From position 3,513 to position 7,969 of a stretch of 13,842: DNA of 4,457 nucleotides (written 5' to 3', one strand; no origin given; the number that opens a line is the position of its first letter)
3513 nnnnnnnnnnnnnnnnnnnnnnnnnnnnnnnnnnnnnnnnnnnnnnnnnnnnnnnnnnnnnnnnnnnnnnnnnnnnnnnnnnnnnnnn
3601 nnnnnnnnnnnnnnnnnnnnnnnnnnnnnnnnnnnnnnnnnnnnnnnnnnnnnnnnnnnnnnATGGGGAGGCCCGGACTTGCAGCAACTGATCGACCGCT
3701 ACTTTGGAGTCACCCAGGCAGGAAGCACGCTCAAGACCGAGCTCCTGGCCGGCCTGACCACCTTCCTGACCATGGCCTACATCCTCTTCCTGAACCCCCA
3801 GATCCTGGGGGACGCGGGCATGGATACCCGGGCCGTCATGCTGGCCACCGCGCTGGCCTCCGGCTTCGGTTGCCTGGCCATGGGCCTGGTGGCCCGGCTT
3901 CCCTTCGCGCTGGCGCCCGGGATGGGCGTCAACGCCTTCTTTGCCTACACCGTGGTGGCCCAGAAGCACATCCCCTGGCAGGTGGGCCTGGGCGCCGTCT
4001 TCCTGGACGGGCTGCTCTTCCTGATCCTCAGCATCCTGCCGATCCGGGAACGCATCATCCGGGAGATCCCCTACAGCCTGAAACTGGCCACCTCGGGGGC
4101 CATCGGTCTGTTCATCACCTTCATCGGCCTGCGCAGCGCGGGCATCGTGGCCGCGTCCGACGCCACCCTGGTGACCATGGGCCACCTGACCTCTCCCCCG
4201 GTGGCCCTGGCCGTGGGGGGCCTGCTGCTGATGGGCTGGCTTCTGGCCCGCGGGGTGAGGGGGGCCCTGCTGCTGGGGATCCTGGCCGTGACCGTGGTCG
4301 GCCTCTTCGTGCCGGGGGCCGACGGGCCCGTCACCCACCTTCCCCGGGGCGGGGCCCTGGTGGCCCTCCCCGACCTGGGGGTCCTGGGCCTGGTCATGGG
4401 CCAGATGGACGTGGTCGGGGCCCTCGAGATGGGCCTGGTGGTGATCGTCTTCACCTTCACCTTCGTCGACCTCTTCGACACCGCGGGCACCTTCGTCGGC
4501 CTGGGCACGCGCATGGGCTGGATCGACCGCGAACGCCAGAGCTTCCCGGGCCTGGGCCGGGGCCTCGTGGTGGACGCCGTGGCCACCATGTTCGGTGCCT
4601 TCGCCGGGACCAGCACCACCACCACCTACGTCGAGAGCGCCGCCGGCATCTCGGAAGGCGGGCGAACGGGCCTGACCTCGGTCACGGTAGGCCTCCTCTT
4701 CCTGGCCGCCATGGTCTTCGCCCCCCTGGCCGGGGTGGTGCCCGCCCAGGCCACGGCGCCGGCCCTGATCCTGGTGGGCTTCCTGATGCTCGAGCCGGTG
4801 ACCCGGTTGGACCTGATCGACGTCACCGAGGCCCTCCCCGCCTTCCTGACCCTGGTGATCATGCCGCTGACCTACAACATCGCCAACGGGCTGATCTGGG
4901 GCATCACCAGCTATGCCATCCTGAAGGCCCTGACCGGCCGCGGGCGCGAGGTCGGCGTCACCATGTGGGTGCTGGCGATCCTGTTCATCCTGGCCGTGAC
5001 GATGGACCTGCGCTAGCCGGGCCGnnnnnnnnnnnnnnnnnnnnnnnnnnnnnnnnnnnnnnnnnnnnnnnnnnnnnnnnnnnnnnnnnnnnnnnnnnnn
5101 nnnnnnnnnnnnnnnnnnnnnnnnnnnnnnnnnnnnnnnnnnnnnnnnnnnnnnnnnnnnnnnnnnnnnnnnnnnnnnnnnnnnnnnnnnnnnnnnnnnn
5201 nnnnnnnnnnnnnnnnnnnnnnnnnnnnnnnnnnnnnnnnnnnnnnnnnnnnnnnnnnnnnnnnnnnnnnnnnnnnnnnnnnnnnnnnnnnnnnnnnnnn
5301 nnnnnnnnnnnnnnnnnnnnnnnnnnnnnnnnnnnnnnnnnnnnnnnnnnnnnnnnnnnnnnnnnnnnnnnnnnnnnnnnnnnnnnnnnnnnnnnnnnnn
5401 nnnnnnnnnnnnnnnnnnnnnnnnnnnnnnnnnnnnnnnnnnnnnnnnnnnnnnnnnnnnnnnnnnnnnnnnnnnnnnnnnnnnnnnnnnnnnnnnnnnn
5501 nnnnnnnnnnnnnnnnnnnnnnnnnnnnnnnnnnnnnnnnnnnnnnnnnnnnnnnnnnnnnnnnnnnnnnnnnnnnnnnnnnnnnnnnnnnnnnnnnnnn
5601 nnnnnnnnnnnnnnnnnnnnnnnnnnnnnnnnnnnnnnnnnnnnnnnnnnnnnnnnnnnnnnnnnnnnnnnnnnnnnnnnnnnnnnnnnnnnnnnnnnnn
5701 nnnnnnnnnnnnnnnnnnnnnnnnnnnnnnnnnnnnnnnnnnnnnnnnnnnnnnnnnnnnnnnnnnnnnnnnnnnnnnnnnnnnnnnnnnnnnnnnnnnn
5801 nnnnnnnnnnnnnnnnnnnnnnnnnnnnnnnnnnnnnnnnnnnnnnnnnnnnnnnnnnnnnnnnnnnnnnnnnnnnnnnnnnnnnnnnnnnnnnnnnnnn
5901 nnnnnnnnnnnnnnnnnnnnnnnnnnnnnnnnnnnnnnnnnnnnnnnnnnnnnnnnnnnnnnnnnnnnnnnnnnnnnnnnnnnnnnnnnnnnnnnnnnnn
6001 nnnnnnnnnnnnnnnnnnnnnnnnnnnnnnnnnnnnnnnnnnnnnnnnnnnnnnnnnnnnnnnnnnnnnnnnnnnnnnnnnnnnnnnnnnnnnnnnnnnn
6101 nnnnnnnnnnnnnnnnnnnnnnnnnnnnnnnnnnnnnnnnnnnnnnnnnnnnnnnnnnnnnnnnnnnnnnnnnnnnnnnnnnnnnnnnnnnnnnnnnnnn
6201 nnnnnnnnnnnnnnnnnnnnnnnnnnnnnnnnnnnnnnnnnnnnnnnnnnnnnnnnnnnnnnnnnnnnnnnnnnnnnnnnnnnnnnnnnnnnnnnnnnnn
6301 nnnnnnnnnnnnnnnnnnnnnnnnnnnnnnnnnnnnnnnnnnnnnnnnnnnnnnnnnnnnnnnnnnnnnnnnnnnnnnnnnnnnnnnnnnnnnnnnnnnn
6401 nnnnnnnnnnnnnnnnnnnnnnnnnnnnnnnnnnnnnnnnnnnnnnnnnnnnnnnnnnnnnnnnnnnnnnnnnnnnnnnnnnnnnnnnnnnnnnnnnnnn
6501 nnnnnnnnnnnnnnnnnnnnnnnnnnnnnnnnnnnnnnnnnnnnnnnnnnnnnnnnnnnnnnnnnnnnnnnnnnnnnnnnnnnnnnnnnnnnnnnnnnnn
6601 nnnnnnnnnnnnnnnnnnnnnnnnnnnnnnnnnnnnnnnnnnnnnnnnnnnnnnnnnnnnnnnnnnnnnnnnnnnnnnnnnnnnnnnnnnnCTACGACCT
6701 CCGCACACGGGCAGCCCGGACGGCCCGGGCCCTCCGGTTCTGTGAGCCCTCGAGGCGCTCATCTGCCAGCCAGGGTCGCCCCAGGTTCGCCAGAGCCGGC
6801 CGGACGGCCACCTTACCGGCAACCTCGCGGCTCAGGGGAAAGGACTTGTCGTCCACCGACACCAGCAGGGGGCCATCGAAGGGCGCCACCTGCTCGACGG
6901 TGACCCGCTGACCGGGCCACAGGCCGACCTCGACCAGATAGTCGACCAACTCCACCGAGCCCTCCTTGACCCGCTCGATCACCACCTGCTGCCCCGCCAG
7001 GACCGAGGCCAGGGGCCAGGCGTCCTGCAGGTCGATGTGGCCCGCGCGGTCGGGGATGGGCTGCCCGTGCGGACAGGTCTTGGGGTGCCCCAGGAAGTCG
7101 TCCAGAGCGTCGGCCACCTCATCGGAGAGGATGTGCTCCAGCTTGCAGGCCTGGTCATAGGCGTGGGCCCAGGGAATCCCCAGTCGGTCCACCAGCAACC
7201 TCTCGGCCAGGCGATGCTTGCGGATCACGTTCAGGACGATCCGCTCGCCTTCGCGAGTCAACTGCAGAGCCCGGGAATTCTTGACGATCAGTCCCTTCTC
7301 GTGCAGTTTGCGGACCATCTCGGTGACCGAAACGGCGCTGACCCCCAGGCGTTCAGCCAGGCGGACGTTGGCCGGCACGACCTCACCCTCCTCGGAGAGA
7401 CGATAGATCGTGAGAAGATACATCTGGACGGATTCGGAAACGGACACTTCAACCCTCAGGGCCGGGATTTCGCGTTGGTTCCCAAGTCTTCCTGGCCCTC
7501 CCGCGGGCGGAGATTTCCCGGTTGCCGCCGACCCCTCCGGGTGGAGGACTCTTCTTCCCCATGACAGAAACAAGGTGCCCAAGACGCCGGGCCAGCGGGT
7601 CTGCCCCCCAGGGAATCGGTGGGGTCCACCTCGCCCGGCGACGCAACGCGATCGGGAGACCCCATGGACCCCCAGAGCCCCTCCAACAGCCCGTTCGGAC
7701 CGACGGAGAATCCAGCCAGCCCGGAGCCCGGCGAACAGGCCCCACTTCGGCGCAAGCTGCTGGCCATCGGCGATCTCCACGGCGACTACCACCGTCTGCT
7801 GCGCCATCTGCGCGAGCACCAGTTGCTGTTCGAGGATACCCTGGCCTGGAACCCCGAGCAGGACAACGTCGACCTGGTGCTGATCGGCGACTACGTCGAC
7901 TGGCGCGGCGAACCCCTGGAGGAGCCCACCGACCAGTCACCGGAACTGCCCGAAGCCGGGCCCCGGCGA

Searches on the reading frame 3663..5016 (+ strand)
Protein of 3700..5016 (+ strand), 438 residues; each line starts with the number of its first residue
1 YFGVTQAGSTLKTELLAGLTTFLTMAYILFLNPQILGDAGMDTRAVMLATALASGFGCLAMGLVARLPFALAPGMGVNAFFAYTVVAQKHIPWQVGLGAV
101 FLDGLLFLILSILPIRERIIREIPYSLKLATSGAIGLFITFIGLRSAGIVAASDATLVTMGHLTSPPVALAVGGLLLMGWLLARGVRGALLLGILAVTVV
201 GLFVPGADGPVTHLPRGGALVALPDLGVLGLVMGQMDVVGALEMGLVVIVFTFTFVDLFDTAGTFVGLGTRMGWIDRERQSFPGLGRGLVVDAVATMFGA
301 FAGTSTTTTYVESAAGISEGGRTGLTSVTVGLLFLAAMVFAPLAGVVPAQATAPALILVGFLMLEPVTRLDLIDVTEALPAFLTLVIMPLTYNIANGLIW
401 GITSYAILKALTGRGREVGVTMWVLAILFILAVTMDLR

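Call 36: search_protein_families(library=pfam, proteins=[window:3663-5016:+], max_evalue=0.001)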
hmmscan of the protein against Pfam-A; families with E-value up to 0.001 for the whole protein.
window:3663-5016:+ (451 aa): 0 families

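Call 48: search_protein_families(library=ncbifam, proteins=[window:3700-5016:+], max_evalue=0.001)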
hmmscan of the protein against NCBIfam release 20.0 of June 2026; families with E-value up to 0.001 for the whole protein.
window:3700-5016:+ (438 aa): 0 families

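Call 55: search_protein_families(library=pfam, proteins=[window:3700-5016:+], max_evalue=0.01)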
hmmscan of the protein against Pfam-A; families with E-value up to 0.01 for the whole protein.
window:3700-5016:+ (438 aa): 1 family
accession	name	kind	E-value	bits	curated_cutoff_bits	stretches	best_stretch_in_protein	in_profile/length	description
PF00860.26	Xan_ur_permease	-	9.2e-38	130.4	27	1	14-396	3-385/389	Permease family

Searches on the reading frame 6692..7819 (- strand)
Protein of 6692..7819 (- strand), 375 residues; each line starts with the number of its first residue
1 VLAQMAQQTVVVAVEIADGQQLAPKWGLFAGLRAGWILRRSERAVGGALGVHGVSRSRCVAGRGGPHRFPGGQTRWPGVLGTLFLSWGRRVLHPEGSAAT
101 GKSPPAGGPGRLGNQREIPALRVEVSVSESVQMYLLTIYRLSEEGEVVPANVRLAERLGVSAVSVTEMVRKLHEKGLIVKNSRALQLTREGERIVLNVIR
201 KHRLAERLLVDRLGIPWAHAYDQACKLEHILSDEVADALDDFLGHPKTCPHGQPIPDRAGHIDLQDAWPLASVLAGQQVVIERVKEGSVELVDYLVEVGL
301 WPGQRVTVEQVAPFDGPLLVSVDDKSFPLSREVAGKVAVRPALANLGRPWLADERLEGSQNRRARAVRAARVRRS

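Call 36: search_protein_families(library=pfam, proteins=[window:6692-7819:-], max_evalue=0.001)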
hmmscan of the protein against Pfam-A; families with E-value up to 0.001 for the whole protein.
window:6692-7819:- (375 aa): 9 families
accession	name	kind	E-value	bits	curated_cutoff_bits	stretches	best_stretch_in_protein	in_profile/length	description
PF02742.21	Fe_dep_repr_C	-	3e-31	107.7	27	1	188-257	1-70/70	Iron dependent repressor, metal binding and dimerisation domain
PF04023.20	FeoA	-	1.3e-17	64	23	1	269-341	2-74/74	FeoA domain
PF01325.25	Fe_dep_repress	-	1.6e-15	57.5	26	1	128-179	3-53/60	Iron dependent repressor, N-terminal DNA binding domain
PF21984.2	DnaD_N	-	2.8e-05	24.7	27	1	128-183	15-70/101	DnaD N-terminal domain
PF01047.28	MarR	-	0.00032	21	24.6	1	140-180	11-49/59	MarR family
PF13545.12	HTH_Crp_2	-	0.00032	21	27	1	151-186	25-60/70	Crp-like helix-turn-helix domain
PF06969.22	HemN_C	-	0.00058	20.3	24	0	154-191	26-64/67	HemN C-terminal domain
PF25213.1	HVO_A0261_N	-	0.00077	19.7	35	0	153-196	29-72/86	HVO_A0261 N-terminal domain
PF12802.13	MarR_2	-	0.001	19.7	27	0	154-180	26-52/61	MarR family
